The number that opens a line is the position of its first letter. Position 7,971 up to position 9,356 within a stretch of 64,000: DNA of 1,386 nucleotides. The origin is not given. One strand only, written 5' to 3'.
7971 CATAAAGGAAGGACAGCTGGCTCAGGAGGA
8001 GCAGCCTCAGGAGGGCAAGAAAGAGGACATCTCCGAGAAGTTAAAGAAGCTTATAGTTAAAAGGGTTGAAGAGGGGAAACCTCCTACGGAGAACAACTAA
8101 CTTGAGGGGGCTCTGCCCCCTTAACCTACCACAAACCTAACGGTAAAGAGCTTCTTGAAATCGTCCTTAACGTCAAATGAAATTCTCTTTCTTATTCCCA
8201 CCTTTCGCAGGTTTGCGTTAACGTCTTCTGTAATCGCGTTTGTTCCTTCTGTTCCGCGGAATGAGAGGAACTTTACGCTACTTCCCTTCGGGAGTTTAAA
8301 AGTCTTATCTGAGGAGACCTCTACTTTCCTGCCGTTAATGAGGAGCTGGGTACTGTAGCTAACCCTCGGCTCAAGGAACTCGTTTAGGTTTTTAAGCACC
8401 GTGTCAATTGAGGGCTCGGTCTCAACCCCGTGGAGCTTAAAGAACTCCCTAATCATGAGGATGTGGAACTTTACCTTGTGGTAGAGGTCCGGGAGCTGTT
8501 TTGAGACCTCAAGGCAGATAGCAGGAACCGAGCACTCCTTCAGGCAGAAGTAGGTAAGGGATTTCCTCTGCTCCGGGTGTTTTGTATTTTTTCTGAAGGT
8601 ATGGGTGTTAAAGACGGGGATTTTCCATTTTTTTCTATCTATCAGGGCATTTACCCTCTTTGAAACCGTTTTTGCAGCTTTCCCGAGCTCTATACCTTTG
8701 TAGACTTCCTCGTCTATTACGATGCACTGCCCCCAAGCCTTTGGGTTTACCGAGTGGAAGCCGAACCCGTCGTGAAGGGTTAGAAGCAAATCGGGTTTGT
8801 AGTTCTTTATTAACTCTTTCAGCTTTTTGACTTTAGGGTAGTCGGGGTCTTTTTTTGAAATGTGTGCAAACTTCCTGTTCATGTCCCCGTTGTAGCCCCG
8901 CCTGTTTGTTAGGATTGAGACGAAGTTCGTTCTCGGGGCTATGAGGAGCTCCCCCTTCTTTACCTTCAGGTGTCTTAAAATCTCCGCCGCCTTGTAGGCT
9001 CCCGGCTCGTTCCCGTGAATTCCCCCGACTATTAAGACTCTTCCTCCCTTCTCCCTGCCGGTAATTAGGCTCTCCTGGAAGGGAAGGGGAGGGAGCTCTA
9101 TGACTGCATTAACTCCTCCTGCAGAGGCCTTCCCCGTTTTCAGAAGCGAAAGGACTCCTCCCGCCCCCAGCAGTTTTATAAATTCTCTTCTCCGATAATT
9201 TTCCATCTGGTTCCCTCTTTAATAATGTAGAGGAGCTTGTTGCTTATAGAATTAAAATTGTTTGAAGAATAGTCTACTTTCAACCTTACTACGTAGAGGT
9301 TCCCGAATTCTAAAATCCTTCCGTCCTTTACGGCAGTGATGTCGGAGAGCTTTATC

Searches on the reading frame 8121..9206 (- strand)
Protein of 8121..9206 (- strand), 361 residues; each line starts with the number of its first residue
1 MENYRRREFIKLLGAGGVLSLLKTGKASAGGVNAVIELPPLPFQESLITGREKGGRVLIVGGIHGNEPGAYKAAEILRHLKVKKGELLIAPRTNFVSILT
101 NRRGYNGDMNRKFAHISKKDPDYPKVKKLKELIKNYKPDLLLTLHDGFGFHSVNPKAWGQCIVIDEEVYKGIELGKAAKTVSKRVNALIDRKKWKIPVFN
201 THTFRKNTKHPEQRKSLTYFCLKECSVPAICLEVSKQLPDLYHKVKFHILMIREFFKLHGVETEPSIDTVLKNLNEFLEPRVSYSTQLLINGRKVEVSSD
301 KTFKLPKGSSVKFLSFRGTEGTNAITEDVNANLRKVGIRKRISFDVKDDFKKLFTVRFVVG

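Call 56: find_encoding_contigs(protein=window:8121-9206:-, flank=200, max_places=10)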
Protein window:8121-9206:- (361 aa): 2 contigs read that carry it; 1 place shown.
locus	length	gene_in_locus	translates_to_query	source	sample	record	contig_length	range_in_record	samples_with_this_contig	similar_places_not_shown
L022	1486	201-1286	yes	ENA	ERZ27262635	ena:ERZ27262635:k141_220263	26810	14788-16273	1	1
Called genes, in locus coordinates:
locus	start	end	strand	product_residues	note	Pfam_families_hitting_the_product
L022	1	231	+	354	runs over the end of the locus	PF03734:YkuD, PF24125:Cds6_C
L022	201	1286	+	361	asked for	PF17033:Peptidase_M99, PF24827:AstE_AspA_cat (weak)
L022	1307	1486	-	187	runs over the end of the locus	PF13279:4HBT_2, PF03061:4HBT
